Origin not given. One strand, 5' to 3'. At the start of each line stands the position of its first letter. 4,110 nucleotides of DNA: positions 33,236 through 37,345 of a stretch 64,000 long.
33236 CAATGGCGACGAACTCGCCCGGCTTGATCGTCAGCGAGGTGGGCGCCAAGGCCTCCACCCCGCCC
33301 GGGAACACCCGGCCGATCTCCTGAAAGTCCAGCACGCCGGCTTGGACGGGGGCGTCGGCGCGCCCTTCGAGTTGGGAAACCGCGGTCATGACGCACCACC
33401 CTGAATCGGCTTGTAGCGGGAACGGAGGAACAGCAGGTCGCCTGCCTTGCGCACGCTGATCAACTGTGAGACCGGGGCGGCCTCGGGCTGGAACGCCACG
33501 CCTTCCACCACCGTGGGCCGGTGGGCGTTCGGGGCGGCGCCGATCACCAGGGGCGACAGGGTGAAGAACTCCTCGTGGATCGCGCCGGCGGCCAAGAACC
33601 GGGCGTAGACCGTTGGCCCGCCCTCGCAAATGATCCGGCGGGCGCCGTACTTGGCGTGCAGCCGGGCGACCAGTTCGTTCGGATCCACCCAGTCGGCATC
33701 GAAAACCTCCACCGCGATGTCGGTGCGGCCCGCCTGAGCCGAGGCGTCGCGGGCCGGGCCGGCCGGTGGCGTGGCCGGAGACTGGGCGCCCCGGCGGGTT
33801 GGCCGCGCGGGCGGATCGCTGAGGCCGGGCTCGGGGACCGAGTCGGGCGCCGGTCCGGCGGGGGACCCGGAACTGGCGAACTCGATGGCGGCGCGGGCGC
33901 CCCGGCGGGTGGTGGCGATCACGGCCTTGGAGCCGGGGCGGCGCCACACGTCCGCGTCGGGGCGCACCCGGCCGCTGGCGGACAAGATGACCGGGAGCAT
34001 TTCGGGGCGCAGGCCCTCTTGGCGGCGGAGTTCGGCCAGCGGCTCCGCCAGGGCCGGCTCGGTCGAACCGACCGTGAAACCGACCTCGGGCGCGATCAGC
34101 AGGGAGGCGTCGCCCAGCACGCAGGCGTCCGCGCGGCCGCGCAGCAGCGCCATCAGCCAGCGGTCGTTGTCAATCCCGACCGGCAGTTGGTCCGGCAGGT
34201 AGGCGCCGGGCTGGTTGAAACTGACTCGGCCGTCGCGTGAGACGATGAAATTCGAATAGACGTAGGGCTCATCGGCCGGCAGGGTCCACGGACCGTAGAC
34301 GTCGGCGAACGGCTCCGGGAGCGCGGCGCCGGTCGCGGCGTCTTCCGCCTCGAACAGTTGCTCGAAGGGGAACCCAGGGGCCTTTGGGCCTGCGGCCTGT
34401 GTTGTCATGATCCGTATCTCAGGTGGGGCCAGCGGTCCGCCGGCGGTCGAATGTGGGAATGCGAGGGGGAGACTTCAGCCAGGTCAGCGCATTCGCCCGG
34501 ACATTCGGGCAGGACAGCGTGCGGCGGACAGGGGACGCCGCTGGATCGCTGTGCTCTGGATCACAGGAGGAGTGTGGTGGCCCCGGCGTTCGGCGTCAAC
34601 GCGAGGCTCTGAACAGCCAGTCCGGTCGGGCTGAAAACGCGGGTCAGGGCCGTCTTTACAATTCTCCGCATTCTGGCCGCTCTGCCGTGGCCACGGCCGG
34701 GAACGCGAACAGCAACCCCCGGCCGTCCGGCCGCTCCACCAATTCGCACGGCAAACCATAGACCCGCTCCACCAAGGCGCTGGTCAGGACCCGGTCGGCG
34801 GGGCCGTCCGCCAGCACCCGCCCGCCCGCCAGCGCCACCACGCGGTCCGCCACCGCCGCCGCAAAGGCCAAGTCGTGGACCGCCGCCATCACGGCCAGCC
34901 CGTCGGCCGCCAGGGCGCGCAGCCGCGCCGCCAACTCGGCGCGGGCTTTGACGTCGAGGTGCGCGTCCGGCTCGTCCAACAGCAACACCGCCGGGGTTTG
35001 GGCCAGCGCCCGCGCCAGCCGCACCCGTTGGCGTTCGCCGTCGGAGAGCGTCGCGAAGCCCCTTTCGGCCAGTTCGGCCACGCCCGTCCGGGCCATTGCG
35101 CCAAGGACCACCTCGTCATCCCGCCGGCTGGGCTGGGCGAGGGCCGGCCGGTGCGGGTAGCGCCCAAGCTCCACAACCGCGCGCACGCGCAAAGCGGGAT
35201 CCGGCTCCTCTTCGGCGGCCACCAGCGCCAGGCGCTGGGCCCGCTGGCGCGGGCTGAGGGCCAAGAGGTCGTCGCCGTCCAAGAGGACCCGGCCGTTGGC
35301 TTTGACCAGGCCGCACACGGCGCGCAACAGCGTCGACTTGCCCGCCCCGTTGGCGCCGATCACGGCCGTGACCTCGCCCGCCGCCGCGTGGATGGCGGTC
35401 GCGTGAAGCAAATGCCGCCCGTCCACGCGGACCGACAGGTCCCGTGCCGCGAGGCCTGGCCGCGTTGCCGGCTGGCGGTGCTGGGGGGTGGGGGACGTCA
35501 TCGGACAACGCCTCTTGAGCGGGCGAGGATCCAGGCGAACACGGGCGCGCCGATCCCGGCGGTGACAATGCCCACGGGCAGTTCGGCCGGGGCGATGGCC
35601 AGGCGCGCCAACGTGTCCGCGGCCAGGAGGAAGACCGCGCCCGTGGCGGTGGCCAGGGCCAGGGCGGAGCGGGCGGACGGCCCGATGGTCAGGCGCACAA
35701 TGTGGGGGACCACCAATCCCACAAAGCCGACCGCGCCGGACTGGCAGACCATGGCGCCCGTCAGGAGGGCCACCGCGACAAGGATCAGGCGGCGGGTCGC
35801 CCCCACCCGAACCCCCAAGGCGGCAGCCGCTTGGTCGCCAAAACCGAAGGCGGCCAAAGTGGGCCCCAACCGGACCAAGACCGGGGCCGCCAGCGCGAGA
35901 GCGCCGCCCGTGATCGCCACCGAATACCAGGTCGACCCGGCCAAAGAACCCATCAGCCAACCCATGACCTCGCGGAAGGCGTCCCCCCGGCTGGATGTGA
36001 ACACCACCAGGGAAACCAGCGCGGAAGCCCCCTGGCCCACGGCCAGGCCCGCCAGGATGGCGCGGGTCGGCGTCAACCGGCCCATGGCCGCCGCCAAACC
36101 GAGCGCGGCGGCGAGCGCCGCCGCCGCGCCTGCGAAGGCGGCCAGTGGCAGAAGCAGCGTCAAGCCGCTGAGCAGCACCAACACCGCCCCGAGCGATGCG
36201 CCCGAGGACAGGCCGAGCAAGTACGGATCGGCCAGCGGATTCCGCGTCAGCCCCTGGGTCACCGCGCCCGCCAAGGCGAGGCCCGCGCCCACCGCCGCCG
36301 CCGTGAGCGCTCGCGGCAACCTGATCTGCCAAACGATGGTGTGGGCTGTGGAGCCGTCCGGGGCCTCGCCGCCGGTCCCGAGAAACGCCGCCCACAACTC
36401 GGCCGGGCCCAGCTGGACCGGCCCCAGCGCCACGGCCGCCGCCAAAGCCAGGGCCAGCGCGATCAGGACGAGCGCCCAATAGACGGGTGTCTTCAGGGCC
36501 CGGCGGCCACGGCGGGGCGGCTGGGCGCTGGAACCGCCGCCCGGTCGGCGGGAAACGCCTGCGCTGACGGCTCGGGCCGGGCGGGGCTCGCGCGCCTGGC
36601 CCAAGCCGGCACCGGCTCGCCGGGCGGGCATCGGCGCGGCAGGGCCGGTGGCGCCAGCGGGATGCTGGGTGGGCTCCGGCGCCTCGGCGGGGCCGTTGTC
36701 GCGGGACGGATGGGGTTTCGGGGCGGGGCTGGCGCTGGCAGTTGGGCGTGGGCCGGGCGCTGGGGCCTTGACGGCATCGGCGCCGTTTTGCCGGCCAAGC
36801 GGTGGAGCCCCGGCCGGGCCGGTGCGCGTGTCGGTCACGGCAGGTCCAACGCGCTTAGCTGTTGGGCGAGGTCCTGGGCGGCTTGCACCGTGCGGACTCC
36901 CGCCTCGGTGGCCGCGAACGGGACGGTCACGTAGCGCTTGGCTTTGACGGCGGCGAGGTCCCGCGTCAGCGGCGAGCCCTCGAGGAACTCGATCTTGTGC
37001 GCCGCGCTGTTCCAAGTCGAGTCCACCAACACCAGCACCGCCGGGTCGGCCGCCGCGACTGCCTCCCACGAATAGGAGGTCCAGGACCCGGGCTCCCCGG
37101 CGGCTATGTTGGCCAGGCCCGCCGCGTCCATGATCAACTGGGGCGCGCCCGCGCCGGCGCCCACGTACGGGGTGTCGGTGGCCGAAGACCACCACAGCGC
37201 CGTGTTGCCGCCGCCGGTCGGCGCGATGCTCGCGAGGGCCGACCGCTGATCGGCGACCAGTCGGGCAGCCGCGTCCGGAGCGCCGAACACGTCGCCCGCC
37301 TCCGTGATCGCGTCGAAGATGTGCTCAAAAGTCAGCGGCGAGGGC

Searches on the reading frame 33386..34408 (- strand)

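Call 31: search_protein_families(library=pfam, proteins=[window:33386-34408:-], max_evalue=0.01)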
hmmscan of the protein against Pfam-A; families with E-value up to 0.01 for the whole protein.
window:33386-34408:- (340 aa): 1 family
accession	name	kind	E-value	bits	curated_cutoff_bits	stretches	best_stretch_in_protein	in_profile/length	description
PF01872.23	RibD_C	-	9.7e-16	58.6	24.1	2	229-306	111-178/197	RibD C-terminal domain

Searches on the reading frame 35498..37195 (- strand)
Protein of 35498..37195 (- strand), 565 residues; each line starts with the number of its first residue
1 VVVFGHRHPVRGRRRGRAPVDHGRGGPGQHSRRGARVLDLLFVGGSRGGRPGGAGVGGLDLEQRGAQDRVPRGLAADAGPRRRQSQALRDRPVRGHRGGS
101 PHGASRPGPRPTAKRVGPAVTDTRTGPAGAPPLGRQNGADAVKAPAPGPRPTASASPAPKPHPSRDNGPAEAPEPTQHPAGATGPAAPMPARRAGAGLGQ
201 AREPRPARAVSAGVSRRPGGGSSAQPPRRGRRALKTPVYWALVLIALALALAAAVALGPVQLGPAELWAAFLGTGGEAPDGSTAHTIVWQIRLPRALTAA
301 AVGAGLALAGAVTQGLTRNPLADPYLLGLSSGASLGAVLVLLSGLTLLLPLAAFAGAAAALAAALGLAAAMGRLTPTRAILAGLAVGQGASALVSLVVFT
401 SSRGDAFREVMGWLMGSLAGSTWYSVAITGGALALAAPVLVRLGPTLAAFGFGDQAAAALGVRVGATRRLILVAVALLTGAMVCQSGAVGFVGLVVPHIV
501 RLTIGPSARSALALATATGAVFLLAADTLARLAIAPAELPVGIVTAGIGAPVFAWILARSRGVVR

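Call 31: search_protein_families(library=pfam, proteins=[window:35498-37195:-], max_evalue=0.01)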
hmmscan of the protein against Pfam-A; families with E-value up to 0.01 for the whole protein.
window:35498-37195:- (565 aa): 1 family
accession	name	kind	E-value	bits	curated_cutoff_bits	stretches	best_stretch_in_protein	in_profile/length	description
PF01032.23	FecCD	-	7.4e-81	272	26.5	1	247-559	2-311/311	FecCD transport family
